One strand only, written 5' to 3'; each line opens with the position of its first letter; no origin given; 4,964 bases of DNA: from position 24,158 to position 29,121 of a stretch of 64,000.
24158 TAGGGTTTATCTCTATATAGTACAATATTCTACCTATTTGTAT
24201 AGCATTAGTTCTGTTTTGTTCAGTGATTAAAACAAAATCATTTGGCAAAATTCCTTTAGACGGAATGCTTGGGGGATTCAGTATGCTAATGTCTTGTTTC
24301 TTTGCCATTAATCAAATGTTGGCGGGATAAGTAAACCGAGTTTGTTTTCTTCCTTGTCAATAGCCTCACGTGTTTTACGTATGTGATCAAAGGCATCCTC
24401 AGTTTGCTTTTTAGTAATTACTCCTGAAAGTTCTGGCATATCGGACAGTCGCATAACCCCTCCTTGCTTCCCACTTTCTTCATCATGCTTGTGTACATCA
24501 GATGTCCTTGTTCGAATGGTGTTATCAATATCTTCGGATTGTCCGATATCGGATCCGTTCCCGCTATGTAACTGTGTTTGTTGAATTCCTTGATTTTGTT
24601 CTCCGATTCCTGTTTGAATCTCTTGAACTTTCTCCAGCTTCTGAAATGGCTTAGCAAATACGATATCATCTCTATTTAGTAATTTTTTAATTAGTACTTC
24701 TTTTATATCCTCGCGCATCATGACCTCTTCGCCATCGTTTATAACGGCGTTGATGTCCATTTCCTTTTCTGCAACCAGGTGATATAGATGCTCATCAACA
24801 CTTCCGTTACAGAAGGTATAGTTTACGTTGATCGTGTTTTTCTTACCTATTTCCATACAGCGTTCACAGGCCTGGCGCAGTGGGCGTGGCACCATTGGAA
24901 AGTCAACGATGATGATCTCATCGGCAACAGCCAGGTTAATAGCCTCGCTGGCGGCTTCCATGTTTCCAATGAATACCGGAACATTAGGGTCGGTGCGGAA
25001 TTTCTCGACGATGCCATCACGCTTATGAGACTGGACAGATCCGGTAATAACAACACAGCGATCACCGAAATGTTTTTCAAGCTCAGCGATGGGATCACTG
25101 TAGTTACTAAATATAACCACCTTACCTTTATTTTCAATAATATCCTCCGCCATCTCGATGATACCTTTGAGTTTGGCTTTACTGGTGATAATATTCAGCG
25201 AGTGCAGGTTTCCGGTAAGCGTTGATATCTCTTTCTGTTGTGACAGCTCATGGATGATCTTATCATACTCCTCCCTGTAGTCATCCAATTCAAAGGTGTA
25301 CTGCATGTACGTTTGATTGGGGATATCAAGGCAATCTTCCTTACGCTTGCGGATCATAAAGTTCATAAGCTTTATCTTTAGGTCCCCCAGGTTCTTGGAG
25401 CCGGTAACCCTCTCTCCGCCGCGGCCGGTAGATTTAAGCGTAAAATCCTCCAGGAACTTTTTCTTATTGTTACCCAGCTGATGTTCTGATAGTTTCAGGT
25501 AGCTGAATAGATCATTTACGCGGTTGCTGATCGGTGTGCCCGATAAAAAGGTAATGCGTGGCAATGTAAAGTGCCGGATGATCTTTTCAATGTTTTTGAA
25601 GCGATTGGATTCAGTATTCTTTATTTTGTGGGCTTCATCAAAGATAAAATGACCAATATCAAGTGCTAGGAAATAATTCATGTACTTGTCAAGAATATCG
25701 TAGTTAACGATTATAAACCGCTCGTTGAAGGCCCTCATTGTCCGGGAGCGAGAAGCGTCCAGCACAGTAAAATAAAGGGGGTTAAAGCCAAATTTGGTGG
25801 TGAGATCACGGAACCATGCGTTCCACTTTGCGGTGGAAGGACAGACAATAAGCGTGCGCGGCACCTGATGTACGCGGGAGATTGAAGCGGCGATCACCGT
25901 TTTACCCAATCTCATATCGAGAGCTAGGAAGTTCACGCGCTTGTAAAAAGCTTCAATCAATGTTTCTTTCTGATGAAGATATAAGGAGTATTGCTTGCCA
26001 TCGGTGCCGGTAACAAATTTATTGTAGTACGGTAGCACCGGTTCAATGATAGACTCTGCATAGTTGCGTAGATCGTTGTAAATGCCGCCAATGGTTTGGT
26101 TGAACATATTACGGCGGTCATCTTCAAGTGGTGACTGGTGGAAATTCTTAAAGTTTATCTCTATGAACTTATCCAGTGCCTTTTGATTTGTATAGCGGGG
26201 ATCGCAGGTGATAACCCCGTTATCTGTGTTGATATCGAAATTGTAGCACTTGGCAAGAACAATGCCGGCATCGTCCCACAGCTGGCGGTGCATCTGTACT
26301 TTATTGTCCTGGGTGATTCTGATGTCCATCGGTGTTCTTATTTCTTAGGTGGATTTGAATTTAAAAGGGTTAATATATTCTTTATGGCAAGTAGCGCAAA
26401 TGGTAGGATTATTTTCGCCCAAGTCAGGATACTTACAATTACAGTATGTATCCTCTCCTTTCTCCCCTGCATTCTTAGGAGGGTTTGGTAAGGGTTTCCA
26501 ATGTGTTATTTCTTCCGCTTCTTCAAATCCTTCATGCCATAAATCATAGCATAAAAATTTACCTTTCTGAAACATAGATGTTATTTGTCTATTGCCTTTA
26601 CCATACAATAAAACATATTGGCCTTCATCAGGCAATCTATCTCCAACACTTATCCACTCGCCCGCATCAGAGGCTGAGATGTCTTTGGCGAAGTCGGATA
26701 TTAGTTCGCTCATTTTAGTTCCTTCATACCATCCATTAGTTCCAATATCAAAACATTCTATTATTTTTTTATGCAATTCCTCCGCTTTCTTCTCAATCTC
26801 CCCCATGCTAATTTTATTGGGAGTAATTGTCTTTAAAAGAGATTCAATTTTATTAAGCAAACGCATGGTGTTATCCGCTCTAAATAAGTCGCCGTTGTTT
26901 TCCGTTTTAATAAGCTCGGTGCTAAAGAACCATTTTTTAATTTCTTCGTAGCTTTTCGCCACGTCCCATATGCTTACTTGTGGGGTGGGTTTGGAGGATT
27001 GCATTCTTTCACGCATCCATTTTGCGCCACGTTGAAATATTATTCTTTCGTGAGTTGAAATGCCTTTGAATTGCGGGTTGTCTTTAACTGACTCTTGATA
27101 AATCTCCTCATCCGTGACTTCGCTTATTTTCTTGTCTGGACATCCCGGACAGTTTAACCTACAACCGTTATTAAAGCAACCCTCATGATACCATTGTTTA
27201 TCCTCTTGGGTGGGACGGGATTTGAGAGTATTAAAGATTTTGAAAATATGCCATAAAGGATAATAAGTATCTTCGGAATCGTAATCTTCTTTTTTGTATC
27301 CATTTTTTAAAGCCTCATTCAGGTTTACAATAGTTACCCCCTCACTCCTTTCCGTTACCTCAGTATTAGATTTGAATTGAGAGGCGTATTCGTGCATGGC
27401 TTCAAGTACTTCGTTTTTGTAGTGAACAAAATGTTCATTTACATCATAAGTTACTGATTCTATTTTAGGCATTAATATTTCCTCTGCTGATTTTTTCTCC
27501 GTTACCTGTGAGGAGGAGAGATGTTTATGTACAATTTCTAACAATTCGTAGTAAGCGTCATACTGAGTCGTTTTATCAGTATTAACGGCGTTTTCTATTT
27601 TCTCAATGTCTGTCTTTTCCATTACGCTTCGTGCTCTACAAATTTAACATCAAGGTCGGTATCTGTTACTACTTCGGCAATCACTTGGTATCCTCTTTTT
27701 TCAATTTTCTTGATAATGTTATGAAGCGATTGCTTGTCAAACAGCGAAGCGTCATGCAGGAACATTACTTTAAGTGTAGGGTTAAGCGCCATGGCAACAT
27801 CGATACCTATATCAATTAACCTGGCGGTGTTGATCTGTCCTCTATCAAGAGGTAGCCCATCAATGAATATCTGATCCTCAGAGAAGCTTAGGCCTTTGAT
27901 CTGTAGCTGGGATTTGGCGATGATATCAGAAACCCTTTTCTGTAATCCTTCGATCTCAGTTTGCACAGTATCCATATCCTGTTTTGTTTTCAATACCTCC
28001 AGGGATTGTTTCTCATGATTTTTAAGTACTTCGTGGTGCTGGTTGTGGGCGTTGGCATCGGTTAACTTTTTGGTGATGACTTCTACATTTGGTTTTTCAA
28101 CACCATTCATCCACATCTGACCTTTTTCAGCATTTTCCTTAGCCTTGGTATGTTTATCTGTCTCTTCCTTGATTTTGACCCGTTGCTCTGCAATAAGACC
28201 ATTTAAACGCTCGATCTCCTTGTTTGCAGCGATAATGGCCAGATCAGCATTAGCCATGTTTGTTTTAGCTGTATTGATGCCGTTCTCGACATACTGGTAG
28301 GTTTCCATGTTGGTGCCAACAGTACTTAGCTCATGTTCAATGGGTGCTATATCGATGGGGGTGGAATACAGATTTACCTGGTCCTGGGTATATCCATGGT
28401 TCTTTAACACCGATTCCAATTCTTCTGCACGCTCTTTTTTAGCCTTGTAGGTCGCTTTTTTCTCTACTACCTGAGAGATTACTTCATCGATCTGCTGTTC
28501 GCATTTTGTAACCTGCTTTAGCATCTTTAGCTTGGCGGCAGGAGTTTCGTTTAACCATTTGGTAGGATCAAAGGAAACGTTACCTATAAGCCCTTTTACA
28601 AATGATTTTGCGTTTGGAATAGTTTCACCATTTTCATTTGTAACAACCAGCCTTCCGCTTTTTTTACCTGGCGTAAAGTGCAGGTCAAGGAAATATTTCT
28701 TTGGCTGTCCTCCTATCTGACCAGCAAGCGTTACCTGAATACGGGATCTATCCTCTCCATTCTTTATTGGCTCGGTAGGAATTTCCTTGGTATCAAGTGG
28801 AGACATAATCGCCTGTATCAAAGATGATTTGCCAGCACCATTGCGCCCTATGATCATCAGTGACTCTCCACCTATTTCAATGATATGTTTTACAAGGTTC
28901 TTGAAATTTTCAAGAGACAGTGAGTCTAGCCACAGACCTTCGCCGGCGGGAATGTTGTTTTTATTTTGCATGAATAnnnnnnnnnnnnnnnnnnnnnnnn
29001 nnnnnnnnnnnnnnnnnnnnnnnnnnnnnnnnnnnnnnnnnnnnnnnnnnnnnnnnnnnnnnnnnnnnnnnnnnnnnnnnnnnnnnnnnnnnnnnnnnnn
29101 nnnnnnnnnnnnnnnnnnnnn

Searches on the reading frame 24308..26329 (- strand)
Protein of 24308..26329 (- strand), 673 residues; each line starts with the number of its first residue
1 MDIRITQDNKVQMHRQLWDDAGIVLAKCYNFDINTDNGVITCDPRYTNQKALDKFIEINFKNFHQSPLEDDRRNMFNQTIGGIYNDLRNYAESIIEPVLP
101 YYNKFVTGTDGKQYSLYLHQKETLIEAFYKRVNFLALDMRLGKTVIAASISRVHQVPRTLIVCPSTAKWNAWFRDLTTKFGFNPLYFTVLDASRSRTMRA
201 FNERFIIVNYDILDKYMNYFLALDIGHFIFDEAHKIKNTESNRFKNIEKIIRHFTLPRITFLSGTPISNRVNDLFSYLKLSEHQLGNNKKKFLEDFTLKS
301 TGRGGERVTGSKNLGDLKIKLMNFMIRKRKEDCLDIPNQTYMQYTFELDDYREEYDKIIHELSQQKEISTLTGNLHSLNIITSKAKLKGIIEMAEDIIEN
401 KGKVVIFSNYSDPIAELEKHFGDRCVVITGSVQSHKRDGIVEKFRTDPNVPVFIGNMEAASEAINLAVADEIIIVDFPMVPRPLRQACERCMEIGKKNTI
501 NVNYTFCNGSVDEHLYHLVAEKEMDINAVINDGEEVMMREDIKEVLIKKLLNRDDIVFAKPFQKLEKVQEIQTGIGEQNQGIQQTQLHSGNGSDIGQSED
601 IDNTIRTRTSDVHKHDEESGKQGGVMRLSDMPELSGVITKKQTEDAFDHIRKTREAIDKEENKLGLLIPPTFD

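Call 12: search_protein_families(library=phrogs, proteins=[window:24308-26329:-], max_evalue=0.001)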
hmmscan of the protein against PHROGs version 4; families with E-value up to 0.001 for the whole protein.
window:24308-26329:- (673 aa): 3 families
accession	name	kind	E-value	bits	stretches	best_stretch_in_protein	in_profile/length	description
phrog_62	-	DNA, RNA and nucleotide metabolism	2e-74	252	1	76-563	674-1160/1881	DNA helicase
phrog_29996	-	unknown function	1.5e-13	50.6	1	134-538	746-1172/1189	-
phrog_21391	-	DNA, RNA and nucleotide metabolism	1.1e-10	40.4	1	399-491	1357-1451/2021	DNA helicase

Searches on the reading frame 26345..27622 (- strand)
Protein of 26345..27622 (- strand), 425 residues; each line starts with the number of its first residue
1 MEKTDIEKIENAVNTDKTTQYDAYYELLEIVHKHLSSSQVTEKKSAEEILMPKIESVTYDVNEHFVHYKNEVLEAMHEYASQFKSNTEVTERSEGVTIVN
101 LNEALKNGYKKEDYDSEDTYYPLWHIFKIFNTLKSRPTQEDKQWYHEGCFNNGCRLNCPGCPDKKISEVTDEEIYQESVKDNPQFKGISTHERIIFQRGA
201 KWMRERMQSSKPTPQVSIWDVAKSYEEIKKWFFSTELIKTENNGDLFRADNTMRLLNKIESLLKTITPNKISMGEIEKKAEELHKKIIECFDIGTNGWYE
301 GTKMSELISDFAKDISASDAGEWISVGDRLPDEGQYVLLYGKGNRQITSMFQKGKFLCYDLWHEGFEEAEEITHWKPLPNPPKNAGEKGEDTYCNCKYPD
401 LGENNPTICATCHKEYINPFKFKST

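Call 12: search_protein_families(library=phrogs, proteins=[window:26345-27622:-], max_evalue=0.001)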
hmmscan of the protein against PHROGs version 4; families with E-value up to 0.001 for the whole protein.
window:26345-27622:- (425 aa): 5 families
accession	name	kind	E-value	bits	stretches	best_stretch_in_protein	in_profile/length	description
phrog_924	-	unknown function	3.4e-15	57.4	1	312-391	81-159/267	-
phrog_7704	-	unknown function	1.1e-11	45.9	1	316-384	102-171/173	-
phrog_60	-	unknown function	2.7e-08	34.9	1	321-413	221-310/461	-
phrog_15198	-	unknown function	3.9e-06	27.9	1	304-384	66-155/159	-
phrog_28713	-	unknown function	0.0002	22.4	1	311-387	180-249/250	-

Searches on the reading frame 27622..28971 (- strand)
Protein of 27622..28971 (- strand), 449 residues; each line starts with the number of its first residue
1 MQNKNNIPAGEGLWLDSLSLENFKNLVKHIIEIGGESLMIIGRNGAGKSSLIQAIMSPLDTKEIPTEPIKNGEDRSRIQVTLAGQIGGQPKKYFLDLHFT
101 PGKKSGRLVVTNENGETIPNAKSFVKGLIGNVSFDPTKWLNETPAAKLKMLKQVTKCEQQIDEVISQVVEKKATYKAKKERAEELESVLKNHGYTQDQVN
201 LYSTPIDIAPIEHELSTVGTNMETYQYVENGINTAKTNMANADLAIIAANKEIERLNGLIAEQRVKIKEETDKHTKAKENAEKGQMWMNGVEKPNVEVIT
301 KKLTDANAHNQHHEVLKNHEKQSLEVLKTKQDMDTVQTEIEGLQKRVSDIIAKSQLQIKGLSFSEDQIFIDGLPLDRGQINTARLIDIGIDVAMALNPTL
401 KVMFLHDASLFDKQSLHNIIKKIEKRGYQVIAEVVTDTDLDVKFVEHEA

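Call 12: search_protein_families(library=phrogs, proteins=[window:27622-28971:-], max_evalue=0.001)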
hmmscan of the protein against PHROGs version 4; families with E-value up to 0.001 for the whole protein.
window:27622-28971:- (449 aa): 6 families
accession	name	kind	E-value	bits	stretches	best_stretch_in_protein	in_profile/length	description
phrog_1499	-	unknown function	2e-49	170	1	17-446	7-420/427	-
phrog_9802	-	unknown function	3.1e-07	30.8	1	15-64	5-57/438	-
phrog_3940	-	unknown function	1.8e-05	24.7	1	16-62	6-52/537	-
phrog_77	-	DNA, RNA and nucleotide metabolism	4.3e-05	23.2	1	16-121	299-407/967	SbcC-like subunit of palindrome specific endonuclease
phrog_4747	-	unknown function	5.6e-05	23.4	1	15-65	3-52/610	-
phrog_7507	-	unknown function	8.2e-05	23.1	1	15-59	4-48/483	-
